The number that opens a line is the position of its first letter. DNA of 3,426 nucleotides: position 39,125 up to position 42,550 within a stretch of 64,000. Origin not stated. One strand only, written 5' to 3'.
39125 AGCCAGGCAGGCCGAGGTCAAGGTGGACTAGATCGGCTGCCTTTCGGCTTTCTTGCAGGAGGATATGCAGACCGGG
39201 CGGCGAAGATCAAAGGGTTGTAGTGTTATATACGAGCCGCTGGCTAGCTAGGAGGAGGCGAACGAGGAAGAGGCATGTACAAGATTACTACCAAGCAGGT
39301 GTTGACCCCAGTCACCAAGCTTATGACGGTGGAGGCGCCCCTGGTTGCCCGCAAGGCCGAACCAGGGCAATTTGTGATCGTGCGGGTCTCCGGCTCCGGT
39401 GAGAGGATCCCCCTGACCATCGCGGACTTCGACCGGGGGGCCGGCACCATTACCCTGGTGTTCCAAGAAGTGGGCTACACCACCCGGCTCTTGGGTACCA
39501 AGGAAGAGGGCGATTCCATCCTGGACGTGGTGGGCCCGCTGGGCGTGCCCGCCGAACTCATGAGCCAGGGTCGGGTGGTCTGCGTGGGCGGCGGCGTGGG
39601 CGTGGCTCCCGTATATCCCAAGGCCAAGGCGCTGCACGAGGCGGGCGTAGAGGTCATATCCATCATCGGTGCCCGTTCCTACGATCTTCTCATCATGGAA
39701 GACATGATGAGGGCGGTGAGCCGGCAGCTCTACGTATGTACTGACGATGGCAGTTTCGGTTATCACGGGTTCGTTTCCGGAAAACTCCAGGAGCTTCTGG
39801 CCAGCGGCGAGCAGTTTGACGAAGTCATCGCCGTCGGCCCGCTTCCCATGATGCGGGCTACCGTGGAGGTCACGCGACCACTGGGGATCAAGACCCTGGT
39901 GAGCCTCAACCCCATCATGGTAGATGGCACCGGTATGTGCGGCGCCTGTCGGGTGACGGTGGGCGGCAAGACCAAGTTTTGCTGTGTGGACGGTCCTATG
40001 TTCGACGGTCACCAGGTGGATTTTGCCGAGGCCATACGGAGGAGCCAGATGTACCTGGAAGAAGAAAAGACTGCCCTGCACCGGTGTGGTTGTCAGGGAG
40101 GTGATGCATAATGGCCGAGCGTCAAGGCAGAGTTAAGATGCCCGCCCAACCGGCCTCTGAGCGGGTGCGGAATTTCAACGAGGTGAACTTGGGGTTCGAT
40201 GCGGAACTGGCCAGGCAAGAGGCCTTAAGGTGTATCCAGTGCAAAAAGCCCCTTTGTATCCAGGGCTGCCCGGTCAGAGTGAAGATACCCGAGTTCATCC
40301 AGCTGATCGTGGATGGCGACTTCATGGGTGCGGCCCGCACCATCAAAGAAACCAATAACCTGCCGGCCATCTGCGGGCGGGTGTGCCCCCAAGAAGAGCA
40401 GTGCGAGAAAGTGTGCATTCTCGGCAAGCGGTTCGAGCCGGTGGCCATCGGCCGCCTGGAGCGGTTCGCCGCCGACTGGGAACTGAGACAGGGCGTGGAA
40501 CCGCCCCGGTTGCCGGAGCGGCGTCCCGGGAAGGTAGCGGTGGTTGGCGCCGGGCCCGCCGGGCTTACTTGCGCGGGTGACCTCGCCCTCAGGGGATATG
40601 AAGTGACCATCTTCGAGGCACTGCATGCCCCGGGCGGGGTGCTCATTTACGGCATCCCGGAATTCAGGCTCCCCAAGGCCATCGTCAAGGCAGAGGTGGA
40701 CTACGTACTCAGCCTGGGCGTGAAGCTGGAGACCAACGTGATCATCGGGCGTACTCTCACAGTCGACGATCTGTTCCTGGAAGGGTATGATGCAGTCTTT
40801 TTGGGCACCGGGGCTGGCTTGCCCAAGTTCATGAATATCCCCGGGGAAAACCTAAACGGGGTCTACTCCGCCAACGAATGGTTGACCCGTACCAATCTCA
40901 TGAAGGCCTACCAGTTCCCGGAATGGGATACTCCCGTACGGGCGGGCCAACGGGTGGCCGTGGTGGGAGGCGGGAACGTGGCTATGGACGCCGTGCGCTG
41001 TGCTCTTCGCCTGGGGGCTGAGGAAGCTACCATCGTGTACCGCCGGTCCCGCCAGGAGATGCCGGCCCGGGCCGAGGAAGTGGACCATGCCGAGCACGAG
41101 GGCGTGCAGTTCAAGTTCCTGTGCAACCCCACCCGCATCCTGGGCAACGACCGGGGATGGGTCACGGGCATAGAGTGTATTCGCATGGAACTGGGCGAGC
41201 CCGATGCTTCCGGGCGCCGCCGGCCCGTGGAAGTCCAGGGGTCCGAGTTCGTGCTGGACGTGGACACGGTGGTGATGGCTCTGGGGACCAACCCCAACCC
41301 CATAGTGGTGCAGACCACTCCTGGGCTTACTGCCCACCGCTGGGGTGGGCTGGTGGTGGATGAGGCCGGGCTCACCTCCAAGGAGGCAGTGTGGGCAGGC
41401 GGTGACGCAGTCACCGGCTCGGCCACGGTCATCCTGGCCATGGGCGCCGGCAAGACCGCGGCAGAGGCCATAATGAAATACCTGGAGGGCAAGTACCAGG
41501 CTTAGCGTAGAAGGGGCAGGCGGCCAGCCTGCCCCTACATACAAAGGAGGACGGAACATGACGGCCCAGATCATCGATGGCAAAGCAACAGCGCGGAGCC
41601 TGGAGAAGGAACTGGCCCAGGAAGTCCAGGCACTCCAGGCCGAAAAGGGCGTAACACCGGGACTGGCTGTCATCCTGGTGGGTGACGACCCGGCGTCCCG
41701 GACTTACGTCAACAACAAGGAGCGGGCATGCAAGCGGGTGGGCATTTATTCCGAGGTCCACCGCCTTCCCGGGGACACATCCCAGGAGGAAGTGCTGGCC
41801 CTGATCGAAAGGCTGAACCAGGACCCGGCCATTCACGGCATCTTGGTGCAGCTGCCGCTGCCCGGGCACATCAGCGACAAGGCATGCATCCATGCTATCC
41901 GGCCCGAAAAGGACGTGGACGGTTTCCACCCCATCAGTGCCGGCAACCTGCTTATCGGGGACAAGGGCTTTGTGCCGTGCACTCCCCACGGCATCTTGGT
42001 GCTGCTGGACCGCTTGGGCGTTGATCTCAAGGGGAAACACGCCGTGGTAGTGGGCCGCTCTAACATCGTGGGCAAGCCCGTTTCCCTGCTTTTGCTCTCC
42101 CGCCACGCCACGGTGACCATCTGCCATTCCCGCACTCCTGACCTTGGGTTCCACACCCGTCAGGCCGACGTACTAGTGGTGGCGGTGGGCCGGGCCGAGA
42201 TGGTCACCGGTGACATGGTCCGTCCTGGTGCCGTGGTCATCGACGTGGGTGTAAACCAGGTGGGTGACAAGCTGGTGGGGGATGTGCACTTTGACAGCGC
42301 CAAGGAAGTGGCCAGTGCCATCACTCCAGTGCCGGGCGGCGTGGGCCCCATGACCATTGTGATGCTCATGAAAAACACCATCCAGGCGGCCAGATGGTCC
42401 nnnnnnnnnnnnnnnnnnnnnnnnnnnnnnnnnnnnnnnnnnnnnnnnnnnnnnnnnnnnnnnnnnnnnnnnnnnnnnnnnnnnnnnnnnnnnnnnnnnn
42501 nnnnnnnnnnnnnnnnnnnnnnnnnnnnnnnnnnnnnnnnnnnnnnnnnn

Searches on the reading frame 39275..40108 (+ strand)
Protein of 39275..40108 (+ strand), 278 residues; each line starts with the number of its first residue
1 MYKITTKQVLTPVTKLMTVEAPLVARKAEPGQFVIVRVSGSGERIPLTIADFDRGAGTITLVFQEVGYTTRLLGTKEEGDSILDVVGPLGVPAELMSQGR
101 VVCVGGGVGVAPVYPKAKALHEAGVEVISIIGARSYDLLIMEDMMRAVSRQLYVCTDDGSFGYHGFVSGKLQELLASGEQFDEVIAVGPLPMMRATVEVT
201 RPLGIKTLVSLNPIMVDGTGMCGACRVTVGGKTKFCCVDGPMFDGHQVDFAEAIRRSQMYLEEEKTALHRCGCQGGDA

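Call 38: search_protein_families(library=pfam, proteins=[window:39275-40108:+], max_evalue=0.001)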
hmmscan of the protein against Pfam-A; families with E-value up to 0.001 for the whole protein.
window:39275-40108:+ (278 aa): 2 families
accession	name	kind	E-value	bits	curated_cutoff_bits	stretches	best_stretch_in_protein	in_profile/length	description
PF10418.14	DHODB_Fe-S_bind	-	1.7e-12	47.3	23.9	1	212-249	1-41/41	Iron-sulfur cluster binding domain of dihydroorotate dehydrogenase B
PF00175.26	NAD_binding_1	-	5.5e-05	24.2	22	1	104-197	2-108/109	Oxidoreductase NAD-binding domain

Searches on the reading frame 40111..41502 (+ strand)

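Call 38: search_protein_families(library=pfam, proteins=[window:40111-41502:+], max_evalue=0.001)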
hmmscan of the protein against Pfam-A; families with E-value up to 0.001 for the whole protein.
window:40111-41502:+ (464 aa): 10 families
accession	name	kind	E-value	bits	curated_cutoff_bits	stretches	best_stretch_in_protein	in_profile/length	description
PF14691.11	Fer4_20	-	2.2e-43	147.1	25.8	1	18-128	1-112/113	Dihydroprymidine dehydrogenase domain II, 4Fe-4S cluster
PF07992.20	Pyr_redox_2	-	1e-34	120.7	26.1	1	141-447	2-291/291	Pyridine nucleotide-disulphide oxidoreductase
PF00070.33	Pyr_redox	-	1.2e-11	45.4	22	1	281-355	1-78/82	Pyridine nucleotide-disulphide oxidoreductase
PF13738.12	Pyr_redox_3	-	5.7e-08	32.8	30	0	263-316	150-200/305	Pyridine nucleotide-disulphide oxidoreductase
PF13450.12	NAD_binding_8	-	8e-08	32.9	21.9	1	144-176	1-33/68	NAD(P)-binding Rossmann-like domain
PF01262.27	AlaDh_PNT_C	-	3.9e-07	30.1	23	0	280-309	29-58/214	Alanine dehydrogenase/PNT, C-terminal domain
PF01946.23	Thi4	-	2.9e-06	27.2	26.2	1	142-207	20-85/235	Thi4 family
PF01266.30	DAO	-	3.5e-05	23.9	27.9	1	141-175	1-35/353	FAD dependent oxidoreductase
PF03486.20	HI0933_like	-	0.00022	21.2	50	1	141-175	2-36/244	HI0933-like protein Rossmann domain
PF00890.30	FAD_binding_2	-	0.00057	19.6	20.4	0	142-173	2-33/414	FAD binding domain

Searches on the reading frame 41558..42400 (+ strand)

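Call 70: search_protein_families(library=pfam, proteins=[window:41558-42400:+], max_evalue=0.00001)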
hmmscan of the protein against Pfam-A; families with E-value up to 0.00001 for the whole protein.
window:41558-42400:+ (281 aa): 2 families
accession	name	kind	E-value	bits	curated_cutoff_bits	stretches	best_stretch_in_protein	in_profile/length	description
PF02882.25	THF_DHG_CYH_C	-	2.5e-70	235.4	27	1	124-279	1-157/160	Tetrahydrofolate dehydrogenase/cyclohydrolase, NAD(P)-binding domain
PF00763.28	THF_DHG_CYH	-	3e-46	156.8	32.8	1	6-121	1-115/115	Tetrahydrofolate dehydrogenase/cyclohydrolase, catalytic domain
